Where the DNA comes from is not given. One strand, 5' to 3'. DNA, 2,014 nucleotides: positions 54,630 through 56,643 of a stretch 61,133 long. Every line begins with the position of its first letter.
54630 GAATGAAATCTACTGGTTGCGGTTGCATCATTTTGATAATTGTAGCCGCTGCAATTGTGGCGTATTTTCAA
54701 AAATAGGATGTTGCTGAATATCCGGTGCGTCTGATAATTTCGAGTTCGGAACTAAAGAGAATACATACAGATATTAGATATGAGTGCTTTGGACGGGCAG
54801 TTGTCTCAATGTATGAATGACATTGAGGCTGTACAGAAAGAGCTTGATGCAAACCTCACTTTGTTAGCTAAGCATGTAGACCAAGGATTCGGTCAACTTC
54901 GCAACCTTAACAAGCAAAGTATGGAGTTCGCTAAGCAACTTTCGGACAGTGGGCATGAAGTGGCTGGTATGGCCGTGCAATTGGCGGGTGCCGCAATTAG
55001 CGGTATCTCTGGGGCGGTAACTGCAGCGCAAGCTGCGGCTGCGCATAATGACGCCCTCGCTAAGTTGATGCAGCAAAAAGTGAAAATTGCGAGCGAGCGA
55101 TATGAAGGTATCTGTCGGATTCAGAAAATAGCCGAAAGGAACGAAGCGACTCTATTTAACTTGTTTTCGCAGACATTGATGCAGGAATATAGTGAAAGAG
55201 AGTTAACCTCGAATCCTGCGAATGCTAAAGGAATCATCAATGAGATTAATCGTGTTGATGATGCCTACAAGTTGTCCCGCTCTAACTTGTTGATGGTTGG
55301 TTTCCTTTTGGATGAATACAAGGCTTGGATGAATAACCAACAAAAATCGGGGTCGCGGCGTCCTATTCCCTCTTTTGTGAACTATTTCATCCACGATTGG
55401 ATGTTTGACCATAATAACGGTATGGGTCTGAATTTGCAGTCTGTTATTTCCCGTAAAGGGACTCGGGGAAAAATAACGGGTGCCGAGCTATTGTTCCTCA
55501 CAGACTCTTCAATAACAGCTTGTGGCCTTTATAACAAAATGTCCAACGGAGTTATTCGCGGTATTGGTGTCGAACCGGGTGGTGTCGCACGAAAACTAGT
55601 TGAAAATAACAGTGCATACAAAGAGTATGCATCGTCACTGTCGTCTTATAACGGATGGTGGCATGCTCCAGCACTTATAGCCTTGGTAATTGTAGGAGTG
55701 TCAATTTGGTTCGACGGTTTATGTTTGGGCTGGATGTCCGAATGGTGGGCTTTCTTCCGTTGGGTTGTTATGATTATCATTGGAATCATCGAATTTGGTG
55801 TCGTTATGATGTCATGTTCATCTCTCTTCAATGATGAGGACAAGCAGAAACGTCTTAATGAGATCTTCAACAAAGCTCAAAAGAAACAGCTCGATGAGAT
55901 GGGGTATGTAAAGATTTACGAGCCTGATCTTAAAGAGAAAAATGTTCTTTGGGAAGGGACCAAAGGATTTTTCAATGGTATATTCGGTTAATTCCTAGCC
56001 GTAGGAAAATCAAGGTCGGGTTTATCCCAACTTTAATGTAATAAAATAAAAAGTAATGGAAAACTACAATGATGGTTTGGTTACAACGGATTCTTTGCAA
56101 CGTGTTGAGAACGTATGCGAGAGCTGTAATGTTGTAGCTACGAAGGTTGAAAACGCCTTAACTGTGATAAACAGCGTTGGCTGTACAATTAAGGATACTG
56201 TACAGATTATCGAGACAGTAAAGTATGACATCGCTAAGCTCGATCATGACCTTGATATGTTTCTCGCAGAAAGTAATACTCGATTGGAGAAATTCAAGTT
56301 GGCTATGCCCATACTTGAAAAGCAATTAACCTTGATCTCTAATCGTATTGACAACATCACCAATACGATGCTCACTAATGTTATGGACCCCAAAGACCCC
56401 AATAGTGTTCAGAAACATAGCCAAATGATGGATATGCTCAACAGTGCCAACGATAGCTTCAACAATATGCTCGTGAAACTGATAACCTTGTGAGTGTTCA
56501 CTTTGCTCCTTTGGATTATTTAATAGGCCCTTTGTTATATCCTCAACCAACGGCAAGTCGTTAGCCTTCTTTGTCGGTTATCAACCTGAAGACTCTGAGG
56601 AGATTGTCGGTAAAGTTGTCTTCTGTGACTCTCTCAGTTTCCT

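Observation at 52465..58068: A/T-richer orphan island between galE and an AAA-ATPase/PD-(D/E)XK gene: a 602-aa unknown plus a closed five-gene envelope operon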

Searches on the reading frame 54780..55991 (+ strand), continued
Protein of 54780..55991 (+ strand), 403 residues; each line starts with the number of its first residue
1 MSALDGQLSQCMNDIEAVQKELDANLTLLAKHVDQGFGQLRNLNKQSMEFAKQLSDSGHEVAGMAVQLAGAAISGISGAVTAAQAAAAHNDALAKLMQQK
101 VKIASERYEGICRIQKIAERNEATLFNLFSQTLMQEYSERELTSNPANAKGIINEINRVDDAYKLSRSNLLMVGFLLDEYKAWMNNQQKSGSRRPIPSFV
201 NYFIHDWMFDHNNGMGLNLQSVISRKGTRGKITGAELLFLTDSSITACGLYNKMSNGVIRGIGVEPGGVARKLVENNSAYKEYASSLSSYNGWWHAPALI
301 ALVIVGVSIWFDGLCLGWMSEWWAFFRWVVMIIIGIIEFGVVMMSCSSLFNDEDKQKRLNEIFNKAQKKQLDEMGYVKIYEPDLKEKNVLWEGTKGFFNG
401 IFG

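Call 84: find_encoding_contigs(protein=P0038, flank=10000, max_places=10)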
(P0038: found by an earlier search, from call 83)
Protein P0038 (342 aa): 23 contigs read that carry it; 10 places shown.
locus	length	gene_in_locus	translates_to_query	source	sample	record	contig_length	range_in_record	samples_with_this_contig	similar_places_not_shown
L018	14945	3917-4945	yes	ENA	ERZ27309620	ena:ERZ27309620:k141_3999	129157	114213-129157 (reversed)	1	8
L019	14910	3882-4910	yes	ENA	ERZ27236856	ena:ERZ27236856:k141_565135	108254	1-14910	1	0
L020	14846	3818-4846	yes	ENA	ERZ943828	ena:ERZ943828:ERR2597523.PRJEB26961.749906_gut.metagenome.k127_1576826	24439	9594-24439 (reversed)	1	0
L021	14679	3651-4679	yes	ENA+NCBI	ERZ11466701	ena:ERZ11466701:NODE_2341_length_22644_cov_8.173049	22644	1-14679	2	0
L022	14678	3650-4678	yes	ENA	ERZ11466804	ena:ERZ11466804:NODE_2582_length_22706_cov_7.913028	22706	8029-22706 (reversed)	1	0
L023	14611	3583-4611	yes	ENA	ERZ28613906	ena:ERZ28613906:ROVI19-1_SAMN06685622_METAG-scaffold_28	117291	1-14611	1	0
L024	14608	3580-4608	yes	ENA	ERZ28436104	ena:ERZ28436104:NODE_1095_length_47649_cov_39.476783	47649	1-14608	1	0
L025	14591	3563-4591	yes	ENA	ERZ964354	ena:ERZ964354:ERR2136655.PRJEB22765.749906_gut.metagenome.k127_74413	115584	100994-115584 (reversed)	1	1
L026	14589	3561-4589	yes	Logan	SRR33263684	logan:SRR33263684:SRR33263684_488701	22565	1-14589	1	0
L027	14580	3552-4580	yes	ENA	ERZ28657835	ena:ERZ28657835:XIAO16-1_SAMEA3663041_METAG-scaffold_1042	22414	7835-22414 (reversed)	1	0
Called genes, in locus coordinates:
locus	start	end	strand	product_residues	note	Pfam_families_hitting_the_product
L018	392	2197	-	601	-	PF02743:dCache_1, PF00672:HAMP, PF00015:MCPsignal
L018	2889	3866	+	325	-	PF13428:TPR_14 (faint), PF24575:TPR_Slam (weak), PF00515:TPR_1 (faint), PF07719:TPR_2 (faint), PF13432:TPR_16 (weak), PF14559:TPR_19 (faint), PF13432:TPR_16 (weak)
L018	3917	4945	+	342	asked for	PF00106:adh_short (weak), PF01073:3Beta_HSD, PF01370:Epimerase, PF02719:Polysacc_synt_2, PF04321:RmlD_sub_bind, PF07993:NAD_binding_4 (faint), PF16363:GDP_Man_Dehyd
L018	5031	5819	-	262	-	-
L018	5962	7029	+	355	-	-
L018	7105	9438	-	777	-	PF02837:Glyco_hydro_2_N (weak), PF13364:BetaGal_ABD2 (weak), PF00703:Glyco_hydro_2, PF02836:Glyco_hydro_2_C, PF16355:DUF4982, PF18565:Glyco_hydro2_C5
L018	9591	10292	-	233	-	PF00005:ABC_tran, PF13304:AAA_21 (faint)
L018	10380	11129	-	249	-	PF02405:MlaE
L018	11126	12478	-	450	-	PF00924:MS_channel_2nd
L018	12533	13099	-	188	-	PF03330:DPBB_1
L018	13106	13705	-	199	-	PF00677:Lum_binding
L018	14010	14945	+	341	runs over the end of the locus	PF01063:Aminotran_4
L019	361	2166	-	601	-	PF02743:dCache_1, PF00672:HAMP, PF00015:MCPsignal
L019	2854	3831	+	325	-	PF13428:TPR_14 (faint), PF24575:TPR_Slam (weak), PF00515:TPR_1 (faint), PF07719:TPR_2 (faint), PF13432:TPR_16 (weak), PF14559:TPR_19 (faint), PF13432:TPR_16 (weak)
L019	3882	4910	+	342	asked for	PF00106:adh_short (weak), PF01073:3Beta_HSD, PF01370:Epimerase, PF02719:Polysacc_synt_2, PF04321:RmlD_sub_bind, PF07993:NAD_binding_4 (faint), PF16363:GDP_Man_Dehyd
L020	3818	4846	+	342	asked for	PF00106:adh_short (weak), PF01073:3Beta_HSD, PF01370:Epimerase, PF02719:Polysacc_synt_2, PF04321:RmlD_sub_bind, PF07993:NAD_binding_4 (faint), PF16363:GDP_Man_Dehyd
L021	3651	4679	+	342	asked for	PF00106:adh_short (weak), PF01073:3Beta_HSD, PF01370:Epimerase, PF02719:Polysacc_synt_2, PF04321:RmlD_sub_bind, PF07993:NAD_binding_4 (faint), PF16363:GDP_Man_Dehyd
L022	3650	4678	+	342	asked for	PF00106:adh_short (weak), PF01073:3Beta_HSD, PF01370:Epimerase, PF02719:Polysacc_synt_2, PF04321:RmlD_sub_bind, PF07993:NAD_binding_4 (faint), PF16363:GDP_Man_Dehyd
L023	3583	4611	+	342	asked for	PF00106:adh_short (weak), PF01073:3Beta_HSD, PF01370:Epimerase, PF02719:Polysacc_synt_2, PF04321:RmlD_sub_bind, PF07993:NAD_binding_4 (faint), PF16363:GDP_Man_Dehyd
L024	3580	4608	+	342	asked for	PF00106:adh_short (weak), PF01073:3Beta_HSD, PF01370:Epimerase, PF02719:Polysacc_synt_2, PF04321:RmlD_sub_bind, PF07993:NAD_binding_4 (faint), PF16363:GDP_Man_Dehyd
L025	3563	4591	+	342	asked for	PF00106:adh_short (weak), PF01073:3Beta_HSD, PF01370:Epimerase, PF02719:Polysacc_synt_2, PF04321:RmlD_sub_bind, PF07993:NAD_binding_4 (faint), PF16363:GDP_Man_Dehyd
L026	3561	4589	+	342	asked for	PF00106:adh_short (weak), PF01073:3Beta_HSD, PF01370:Epimerase, PF02719:Polysacc_synt_2, PF04321:RmlD_sub_bind, PF07993:NAD_binding_4 (faint), PF16363:GDP_Man_Dehyd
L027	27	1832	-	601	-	PF02743:dCache_1, PF00672:HAMP, PF00015:MCPsignal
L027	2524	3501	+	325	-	PF13428:TPR_14 (faint), PF24575:TPR_Slam (weak), PF00515:TPR_1 (faint), PF07719:TPR_2 (faint), PF13432:TPR_16 (weak), PF14559:TPR_19 (faint), PF13432:TPR_16 (weak)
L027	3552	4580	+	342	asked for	PF00106:adh_short (weak), PF01073:3Beta_HSD, PF01370:Epimerase, PF02719:Polysacc_synt_2, PF04321:RmlD_sub_bind, PF07993:NAD_binding_4 (faint), PF16363:GDP_Man_Dehyd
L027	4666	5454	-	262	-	-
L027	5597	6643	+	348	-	-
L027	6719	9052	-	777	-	PF02837:Glyco_hydro_2_N (weak), PF13364:BetaGal_ABD2 (weak), PF00703:Glyco_hydro_2, PF02836:Glyco_hydro_2_C, PF16355:DUF4982, PF18565:Glyco_hydro2_C5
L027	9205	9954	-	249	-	PF00005:ABC_tran, PF13304:AAA_21 (faint)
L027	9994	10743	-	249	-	PF02405:MlaE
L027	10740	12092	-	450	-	PF00924:MS_channel_2nd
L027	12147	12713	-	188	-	PF03330:DPBB_1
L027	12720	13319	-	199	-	PF00677:Lum_binding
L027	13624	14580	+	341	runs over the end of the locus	PF01063:Aminotran_4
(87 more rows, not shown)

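Call 86: search_protein_families(library=pfam, alignment_id=A1, max_evalue=1)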
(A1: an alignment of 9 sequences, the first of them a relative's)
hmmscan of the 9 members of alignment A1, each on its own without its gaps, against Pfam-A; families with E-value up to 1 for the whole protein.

A. member 1, P0001 (403 aa): 3 families
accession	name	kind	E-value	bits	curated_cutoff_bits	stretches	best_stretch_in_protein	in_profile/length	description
PF05911.16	FPP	-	0.016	13.9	40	1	2-126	48-173/871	Filament-like plant protein, long coiled-coil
PF24072.1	T7_gp14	-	0.072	13.4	27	1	64-122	5-61/187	T7 virus internal virion protein gp14 family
PF13749.12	HATPase_c_4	-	0.17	12.3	26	1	83-123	34-73/89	Putative ATP-dependent DNA helicase recG C-terminal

B. families by the number of members that match (of 9 scanned): 16 families
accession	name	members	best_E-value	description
PF24072.1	T7_gp14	6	0.00036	T7 virus internal virion protein gp14 family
PF09059.15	TyeA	2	0.076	TyeA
PF07817.19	GLE1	2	0.12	GLE1-like protein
PF19891.5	DUF6364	1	0.0018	Family of unknown function (DUF6364)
PF07332.16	Phage_holin_3_6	1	0.0099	Putative Actinobacterial Holin-X, holin superfamily III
PF22993.4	SAM_EPH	1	0.01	Ephrin receptor 1 SAM domain-like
PF05911.16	FPP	1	0.016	Filament-like plant protein, long coiled-coil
PF05309.16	TraE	1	0.062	TraE protein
PF14927.11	Neurensin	1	0.084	Neurensin/Transmembrane protein 74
PF00106.31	adh_short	1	0.085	short chain dehydrogenase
PF01425.27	Amidase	1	0.098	Amidase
PF13749.12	HATPase_c_4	1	0.17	Putative ATP-dependent DNA helicase recG C-terminal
PF08041.16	PetM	1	0.18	PetM family of cytochrome b6f complex subunit 7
PF20930.2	Dicer_PBD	1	0.22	Dicer, partner-binding domain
PF05974.18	DUF892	1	0.43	Domain of unknown function (DUF892)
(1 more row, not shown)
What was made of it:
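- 54780..55991 (+): C: a 403-aa inner-membrane-anchored protein. It has a cytoplasmic helical N-domain with an Ala/Gly-rich hydrophobic helix (about residues 57-92), a conserved GK(I/V)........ motif, a TM hairpin at 293-351 and a short cytoplasmic tail. Sub-threshold T7_gp14 matches occur in 6 of 9 members (call 86).
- Closest known: T7 gp14 internal virion. Same: 6 of 9 C-family members match the first 60 positions of the profile (call 86).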

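Call 95: search_protein_families(library=padloc, proteins=[L001:9149-9604:+, L009:7057-9120:+, L017:1872-2396:+], max_evalue=0.01)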
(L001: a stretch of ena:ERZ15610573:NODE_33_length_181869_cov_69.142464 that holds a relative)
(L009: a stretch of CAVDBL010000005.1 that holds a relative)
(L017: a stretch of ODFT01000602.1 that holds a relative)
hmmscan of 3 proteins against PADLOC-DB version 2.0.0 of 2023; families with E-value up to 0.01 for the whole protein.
L001:9149-9604:+ (151 aa): 0 families

L009:7057-9120:+ (687 aa): 0 families

L017:1872-2396:+ (174 aa): 0 families

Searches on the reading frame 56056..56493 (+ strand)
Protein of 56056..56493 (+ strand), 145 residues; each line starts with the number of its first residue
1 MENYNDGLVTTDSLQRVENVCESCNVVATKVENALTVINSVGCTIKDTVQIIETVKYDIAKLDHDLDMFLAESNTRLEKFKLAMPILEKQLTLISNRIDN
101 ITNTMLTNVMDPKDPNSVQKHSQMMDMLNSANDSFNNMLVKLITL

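Call 3: search_protein_families(library=pfam, proteins=[window:56056-56493:+], max_evalue=1)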
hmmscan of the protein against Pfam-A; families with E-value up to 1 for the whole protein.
window:56056-56493:+ (145 aa): 6 families
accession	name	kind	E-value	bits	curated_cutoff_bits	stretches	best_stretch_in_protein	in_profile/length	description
PF06974.18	WS_DGAT_C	-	0.015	15.8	20.7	1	37-121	8-88/145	WS/DGAT C-terminal domain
PF20274.4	cREC_REC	-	0.078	14.1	27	1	44-90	20-60/88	Cyclic-phosphate processing Receiver domain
PF04513.17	Baculo_PEP_C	-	0.096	13.2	38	1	31-109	18-97/140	Baculovirus polyhedron envelope protein, PEP, C terminus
PF01519.22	DUF16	-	0.15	13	40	1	26-101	34-102/104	Protein of unknown function DUF16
PF18595.6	Nuf2_DHR10-like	-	0.28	11.7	28.4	0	8-48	22-62/117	Nuf2, DHR10-like domain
PF12308.13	Noelin-1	-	0.38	11.4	25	0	14-56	45-87/100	Neurogenesis glycoprotein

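Call 4: search_protein_families(library=padloc, proteins=[window:56056-56493:+], max_evalue=1)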
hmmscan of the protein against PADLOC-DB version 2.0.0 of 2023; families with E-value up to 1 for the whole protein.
window:56056-56493:+ (145 aa): 4 families
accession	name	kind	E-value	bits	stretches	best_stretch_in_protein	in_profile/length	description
PDLC00132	GajB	-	0.0063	13.2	1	16-135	318-444/625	UrvD helicase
PDLC02722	PbeC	-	0.0066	13.1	1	10-107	352-453/643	PbeC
PDLC04719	PDC-M59C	-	0.0083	14.3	1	20-100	13-91/165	-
PDLC00006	DruC1|DruC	-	0.017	11.6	1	12-107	214-306/626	Unknown function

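Call 5: search_protein_families(library=ncbifam, proteins=[window:56056-56493:+], max_evalue=1)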
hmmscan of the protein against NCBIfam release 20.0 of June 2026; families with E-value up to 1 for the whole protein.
window:56056-56493:+ (145 aa): 1 family
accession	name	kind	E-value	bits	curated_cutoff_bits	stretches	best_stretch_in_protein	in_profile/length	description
NF047515.1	SpiroCoCo_C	equivalog_domain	0.0039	16.4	125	1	12-103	142-232/313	SpiroCoCo family coiled-coil protein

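Call 6: search_protein_families(library=phrogs, proteins=[window:56056-56493:+], max_evalue=1)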
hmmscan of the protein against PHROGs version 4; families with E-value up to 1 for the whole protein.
window:56056-56493:+ (145 aa): 6 families
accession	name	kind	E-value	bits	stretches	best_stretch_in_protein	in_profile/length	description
phrog_33216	-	unknown function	0.012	16.7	1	2-89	28-112/124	-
phrog_27270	-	unknown function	0.07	13.9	1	87-133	121-166/183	-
phrog_2148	-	tail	0.077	12.2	1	18-123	68-173/901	tail fiber protein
phrog_1863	-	unknown function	0.12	13.3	1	44-104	31-94/97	-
phrog_6249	-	unknown function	0.18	12.6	0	92-108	17-33/42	-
phrog_15340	-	unknown function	0.97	10.4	1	98-141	83-126/129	-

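Call 77: search_solved_structures(query=A5, max_evalue=10, show_alignments=1)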
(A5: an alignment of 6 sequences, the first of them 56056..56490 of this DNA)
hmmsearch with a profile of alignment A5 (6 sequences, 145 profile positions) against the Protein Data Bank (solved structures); distinct sequences matched with E-value up to 10: 4.
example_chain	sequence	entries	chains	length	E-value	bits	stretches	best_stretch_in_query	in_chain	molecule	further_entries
8a3k_UNK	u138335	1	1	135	0.99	12.5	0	19-101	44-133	sc-apCC-4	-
9vkp_d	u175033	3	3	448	1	12.5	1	44-102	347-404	ATP synthase subunit b-delta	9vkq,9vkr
4ilo_A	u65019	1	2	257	1.9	11.6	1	57-105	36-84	CT398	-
8glv_F4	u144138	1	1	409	2.1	11.5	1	26-74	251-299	DUF4201 domain-containing protein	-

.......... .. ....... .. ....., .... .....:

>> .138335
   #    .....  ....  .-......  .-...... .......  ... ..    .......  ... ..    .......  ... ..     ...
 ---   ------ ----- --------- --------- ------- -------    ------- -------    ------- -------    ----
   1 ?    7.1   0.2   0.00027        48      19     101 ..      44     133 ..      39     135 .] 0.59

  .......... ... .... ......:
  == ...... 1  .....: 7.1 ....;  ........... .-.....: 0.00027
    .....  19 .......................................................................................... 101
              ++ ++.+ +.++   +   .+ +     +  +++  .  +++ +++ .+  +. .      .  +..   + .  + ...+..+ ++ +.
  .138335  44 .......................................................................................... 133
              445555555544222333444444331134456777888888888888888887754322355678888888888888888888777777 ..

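Call 83: list_cluster_members(proteins=[P0001, P0010, window:56056-56490:+, window:56763-57305:+, window:57346-57975:+, window:54506-54703:+, window:58201-59931:-, window:51409-52434:-])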
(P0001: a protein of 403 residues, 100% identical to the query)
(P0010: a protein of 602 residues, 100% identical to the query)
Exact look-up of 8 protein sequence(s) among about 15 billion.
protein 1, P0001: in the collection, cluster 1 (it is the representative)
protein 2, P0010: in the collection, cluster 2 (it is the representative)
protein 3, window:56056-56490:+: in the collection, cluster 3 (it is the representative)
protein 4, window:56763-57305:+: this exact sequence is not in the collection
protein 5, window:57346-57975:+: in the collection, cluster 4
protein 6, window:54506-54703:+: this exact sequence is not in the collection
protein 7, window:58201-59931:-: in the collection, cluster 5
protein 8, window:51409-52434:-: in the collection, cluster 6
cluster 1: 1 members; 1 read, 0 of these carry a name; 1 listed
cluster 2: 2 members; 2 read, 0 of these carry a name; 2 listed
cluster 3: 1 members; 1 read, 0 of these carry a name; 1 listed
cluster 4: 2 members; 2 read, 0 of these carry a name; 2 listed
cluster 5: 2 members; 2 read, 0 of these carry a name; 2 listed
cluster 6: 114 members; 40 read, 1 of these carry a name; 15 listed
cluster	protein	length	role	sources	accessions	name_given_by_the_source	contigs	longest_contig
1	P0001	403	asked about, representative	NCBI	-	-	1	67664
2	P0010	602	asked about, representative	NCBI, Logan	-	-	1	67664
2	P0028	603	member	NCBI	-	-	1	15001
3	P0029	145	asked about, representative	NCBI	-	-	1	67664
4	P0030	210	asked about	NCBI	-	-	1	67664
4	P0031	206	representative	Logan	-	-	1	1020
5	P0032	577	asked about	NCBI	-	-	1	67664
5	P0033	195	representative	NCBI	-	-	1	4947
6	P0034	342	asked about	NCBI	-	-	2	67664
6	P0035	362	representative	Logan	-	-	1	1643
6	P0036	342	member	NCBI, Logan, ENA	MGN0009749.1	MAG: UDP-glucose 4-epimerase GalE [Marinilabiliaceae bacterium]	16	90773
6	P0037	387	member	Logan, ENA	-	-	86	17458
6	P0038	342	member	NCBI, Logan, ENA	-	-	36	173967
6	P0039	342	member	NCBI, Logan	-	-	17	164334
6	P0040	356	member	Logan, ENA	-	-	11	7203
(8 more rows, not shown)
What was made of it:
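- The galE 90% cluster, by contrast, has 114 members (call 83).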
